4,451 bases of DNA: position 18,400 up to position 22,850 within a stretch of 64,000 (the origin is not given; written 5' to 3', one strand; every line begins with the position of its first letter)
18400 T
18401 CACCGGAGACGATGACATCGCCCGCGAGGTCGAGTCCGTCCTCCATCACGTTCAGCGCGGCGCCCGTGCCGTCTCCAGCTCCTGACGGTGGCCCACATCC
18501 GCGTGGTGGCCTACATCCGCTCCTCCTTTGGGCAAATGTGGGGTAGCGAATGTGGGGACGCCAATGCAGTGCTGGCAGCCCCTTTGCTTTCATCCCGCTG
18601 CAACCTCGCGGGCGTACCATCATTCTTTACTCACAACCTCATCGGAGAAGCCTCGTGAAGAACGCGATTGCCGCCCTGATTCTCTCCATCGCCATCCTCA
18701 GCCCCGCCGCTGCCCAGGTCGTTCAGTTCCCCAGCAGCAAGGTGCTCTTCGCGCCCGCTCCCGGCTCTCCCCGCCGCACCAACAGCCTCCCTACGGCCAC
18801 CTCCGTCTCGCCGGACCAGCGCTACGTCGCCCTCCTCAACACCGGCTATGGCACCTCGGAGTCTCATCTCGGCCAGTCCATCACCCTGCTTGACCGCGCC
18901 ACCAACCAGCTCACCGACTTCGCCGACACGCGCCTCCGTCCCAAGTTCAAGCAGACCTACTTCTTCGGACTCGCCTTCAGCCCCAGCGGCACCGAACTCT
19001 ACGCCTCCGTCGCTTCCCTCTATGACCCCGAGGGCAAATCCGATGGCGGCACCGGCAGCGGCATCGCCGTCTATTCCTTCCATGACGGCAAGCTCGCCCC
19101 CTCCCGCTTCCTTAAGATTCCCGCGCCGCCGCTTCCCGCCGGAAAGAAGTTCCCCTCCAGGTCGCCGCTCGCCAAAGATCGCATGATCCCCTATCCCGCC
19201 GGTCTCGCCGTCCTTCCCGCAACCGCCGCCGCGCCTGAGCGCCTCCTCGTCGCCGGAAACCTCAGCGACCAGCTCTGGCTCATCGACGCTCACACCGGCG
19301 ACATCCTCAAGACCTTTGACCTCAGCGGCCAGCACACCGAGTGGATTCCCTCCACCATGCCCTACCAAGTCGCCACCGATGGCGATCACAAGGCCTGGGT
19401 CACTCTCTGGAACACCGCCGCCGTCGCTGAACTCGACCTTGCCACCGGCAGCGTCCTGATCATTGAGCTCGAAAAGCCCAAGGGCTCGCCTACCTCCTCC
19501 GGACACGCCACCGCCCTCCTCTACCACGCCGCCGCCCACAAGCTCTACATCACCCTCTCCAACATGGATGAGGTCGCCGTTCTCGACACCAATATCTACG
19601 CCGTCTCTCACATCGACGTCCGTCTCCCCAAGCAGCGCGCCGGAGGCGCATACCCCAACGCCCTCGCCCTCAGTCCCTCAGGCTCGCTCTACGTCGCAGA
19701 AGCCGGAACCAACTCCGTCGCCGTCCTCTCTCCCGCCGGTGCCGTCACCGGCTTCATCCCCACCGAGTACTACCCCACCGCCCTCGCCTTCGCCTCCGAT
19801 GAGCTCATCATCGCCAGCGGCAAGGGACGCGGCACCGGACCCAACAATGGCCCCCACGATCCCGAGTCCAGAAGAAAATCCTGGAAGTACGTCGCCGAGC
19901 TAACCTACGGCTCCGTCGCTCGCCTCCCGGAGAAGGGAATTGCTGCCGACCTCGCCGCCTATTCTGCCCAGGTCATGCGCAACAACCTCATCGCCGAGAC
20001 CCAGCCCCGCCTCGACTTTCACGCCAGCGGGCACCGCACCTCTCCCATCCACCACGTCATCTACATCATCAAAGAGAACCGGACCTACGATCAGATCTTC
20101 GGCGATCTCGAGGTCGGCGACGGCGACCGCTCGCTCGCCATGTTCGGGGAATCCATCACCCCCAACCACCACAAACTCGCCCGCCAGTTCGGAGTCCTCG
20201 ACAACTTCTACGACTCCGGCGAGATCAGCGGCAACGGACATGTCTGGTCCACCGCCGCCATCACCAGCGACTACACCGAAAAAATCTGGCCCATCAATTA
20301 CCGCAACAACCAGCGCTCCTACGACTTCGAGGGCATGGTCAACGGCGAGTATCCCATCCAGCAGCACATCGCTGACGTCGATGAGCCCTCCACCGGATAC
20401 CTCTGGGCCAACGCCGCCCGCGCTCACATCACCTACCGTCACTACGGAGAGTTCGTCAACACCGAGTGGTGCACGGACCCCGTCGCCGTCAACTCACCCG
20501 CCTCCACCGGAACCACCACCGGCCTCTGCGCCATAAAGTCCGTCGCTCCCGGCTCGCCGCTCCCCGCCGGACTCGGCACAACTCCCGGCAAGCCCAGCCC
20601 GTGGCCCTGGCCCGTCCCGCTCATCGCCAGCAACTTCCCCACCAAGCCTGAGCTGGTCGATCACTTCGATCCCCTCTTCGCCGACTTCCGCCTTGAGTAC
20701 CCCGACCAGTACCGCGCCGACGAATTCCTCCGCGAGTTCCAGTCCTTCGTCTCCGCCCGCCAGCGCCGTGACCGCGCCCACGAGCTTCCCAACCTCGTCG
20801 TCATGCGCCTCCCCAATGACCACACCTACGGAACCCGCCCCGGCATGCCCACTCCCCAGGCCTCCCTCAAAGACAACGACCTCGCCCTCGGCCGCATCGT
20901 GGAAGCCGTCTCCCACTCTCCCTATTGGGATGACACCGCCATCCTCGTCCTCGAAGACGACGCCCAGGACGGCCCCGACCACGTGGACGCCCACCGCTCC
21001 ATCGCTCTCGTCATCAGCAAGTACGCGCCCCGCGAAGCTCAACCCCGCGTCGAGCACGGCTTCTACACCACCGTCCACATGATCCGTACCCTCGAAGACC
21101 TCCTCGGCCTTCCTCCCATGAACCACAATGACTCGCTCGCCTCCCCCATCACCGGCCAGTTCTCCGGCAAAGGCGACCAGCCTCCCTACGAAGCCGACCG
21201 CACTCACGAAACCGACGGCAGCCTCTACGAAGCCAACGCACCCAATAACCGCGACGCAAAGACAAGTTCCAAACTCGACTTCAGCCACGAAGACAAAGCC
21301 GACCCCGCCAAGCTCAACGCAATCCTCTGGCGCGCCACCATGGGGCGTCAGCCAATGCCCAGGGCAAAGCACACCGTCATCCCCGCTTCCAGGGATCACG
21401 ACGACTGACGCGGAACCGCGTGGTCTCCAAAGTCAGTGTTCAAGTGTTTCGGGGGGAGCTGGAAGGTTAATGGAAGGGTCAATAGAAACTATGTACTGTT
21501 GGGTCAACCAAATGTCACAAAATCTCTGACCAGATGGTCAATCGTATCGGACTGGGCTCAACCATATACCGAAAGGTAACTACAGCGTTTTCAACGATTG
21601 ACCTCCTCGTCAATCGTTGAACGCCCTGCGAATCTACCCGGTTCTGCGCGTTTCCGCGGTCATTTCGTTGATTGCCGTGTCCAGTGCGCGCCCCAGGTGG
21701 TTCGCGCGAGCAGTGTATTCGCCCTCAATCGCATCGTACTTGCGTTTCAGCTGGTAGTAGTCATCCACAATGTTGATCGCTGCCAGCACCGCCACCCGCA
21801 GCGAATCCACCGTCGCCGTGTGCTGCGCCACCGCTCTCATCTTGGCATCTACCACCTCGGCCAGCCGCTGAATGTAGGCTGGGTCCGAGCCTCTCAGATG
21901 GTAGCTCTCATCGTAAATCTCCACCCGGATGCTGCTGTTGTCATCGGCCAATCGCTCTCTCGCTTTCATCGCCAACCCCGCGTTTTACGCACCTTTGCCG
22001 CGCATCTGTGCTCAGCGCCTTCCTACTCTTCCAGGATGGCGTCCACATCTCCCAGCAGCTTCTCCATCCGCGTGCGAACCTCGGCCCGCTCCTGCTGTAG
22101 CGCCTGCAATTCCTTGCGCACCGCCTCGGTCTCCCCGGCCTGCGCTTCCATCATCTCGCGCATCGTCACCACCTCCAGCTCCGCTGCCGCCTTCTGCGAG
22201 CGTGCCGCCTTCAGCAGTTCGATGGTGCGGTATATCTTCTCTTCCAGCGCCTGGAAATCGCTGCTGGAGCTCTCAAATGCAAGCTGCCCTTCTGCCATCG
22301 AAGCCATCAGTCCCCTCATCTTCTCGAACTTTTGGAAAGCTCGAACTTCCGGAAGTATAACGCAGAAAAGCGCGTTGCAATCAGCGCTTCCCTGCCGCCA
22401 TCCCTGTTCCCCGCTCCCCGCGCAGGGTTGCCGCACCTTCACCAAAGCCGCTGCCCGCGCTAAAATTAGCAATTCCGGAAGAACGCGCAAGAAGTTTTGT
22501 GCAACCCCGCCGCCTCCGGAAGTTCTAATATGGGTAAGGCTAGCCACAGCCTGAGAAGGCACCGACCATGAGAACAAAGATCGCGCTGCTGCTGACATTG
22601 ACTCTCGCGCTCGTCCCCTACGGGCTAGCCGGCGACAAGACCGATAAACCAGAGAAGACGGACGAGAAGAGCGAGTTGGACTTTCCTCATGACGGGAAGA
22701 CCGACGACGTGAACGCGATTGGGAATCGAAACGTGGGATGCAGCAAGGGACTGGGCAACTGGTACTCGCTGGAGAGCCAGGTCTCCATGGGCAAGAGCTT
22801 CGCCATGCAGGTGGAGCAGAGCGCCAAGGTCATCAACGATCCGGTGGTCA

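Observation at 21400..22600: Abrupt strand-composition (GC-skew polarity) and GC3 switch at the zapB|M48 divergent spacer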

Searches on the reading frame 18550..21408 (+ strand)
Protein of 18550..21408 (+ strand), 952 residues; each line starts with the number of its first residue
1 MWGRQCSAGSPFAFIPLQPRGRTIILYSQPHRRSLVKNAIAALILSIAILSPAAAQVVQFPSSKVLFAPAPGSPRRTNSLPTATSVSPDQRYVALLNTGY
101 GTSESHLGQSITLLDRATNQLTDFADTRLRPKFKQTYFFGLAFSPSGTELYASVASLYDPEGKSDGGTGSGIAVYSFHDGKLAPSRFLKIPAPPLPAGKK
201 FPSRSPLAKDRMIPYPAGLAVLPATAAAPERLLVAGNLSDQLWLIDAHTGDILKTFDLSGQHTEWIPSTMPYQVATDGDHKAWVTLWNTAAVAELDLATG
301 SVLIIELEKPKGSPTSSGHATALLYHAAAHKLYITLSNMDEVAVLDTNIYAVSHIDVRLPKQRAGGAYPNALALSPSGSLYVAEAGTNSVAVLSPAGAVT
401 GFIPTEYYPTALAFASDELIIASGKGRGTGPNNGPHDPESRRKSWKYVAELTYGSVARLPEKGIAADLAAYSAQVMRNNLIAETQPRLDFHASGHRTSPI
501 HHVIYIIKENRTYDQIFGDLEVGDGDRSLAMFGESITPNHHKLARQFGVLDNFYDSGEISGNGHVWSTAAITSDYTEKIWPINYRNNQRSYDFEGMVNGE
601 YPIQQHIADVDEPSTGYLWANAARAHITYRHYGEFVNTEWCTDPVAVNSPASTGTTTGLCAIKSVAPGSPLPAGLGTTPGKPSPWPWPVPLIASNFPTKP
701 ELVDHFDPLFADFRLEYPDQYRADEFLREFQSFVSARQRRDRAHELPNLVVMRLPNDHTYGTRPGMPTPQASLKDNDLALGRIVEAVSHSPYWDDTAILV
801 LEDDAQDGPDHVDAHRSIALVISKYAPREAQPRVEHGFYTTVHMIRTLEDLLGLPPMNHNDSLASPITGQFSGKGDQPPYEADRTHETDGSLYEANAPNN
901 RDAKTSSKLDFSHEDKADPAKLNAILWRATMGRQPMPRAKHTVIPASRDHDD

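Call 12: search_protein_families(library=ncbifam, proteins=[window:18550-21408:+])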
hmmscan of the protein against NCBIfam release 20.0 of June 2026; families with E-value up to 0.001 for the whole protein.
window:18550-21408:+ (952 aa): 3 families
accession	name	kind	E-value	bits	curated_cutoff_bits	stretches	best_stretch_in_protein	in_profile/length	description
NF052280.1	7_blade_YncE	equivalog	6.3e-06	25.2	400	1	230-382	183-315/338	7-bladed beta-propeller protein YncE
NF033206.1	ScyE_fam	subfamily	1.1e-05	25.1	80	0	369-398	10-170/333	ScyD/ScyE family protein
TIGR02276.1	beta_rpt_yvtn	repeat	0.00054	19.9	27.85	0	379-414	5-41/42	beta-propeller repeat protein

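Call 64: find_homologous_proteins(query=window:18655-21408:+, max_evalue=1e-50)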
Query window:18655-21408:+ (917 aa): 6298 proteins with E <= 1e-50 among 8000 candidates; the best 120 are listed.
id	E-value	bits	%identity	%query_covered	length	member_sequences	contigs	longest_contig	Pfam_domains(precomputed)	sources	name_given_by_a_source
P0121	0.0e+0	2115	100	100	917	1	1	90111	PF24684.2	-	-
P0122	0.0e+0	1645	78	100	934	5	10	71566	PF04185.20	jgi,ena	jgi:hypothetical protein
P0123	0.0e+0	1640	77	100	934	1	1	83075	PF04185.20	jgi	jgi:hypothetical protein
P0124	0.0e+0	1624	76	100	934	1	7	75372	PF04185.20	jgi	-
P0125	0.0e+0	1616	76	100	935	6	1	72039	PF04185.20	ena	-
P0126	0.0e+0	1612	77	98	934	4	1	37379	-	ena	-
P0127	0.0e+0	1612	76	100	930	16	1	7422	PF04185.20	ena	-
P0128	0.0e+0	1611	76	100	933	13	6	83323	PF04185.20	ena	-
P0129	0.0e+0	1604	76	98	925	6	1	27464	PF04185.20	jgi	jgi:DNA-binding beta-propeller fold protein YncE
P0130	0.0e+0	1599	75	100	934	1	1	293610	PF04185.20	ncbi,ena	-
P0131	0.0e+0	1596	74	100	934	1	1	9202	PF04185.20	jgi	jgi:hypothetical protein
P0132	0.0e+0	1586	75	99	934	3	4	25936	PF04185.20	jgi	-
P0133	0.0e+0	1580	74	100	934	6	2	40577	PF04185.20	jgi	-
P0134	0.0e+0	1546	77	94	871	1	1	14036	PF04185.20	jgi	jgi:hypothetical protein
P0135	0.0e+0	1532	74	100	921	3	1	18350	-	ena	-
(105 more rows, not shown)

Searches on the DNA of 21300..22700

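Call 33: search_rna_families(source=window, start=21300, end=22700, threshold=evalue, max_evalue=1)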
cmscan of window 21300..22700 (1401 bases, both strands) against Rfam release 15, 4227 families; matches with E-value up to 1: 3.
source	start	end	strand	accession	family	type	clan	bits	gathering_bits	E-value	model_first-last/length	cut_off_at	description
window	21892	21948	-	RF01131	sR47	Gene; snRNA; snoRNA; CD-box;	CL00132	18.3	40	0.16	1-55/55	no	Small nucleolar RNA sR47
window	21421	21476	+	RF02147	MEG8_3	Gene; lncRNA;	-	17.6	40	0.13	1-66/66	no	Maternally expressed 8 exon 3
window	21970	22046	-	RF02645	Cis2_sRNA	Gene; sRNA;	-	17.5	50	0.75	1-153/153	no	Ruegeria cis2 sRNA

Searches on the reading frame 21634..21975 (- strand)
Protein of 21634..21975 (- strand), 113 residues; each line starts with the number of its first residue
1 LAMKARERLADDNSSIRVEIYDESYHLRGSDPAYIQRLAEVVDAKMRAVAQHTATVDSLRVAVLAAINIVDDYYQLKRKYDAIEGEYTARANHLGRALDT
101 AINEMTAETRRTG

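Call 10: find_encoding_contigs(protein=window:21634-21975:-, flank=10000, max_places=10)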
Protein window:21634-21975:- (113 aa): no gene with exactly this product is on record in the collection.

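Call 12: search_protein_families(library=ncbifam, proteins=[window:21634-21975:-])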
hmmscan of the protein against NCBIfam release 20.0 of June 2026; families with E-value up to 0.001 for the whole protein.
window:21634-21975:- (113 aa): 1 family
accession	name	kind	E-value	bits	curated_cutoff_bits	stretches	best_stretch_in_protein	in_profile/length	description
NF010724.0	PRK14126.1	equivalog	2.9e-15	55.8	80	1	12-88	5-82/87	cell division protein ZapA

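Call 72: find_homologous_proteins(query=window:21634-21969:-, max_evalue=1e-20)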
Query window:21634-21969:- (111 aa): 967 proteins with E <= 1e-20 among 2749 candidates; the best 120 are listed.
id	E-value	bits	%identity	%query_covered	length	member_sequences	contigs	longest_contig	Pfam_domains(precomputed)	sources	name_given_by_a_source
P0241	4.2e-63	227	100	100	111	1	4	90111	PF05164.19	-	-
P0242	4.2e-50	186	80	100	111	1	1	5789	PF05164.19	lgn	-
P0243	5.9e-50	185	80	100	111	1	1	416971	PF05164.19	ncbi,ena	-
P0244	8.1e-50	185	79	100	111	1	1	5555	PF05164.19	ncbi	-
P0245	1.2e-48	181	81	95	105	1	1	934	PF05164.19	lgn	-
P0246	1.7e-48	181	80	95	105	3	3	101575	PF05164.19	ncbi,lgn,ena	-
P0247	2.2e-48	180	78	99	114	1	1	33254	PF05164.19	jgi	jgi:cell division protein ZapA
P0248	2.4e-48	180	76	99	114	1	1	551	PF05164.19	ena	-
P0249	3.2e-48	180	81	95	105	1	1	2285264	PF05164.19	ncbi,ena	-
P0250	4.1e-48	179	81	95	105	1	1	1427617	PF05164.19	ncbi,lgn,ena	-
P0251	5.2e-48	179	78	99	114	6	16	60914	PF05164.19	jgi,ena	jgi:cell division protein ZapA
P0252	8.0e-48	178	80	95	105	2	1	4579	PF05164.19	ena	-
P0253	8.9e-48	178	77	100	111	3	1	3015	PF05164.19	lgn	-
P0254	1.0e-47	178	78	99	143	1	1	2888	PF05164.19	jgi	jgi:cell division protein ZapA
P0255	1.3e-47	178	79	95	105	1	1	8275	PF05164.19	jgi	jgi:cell division protein ZapA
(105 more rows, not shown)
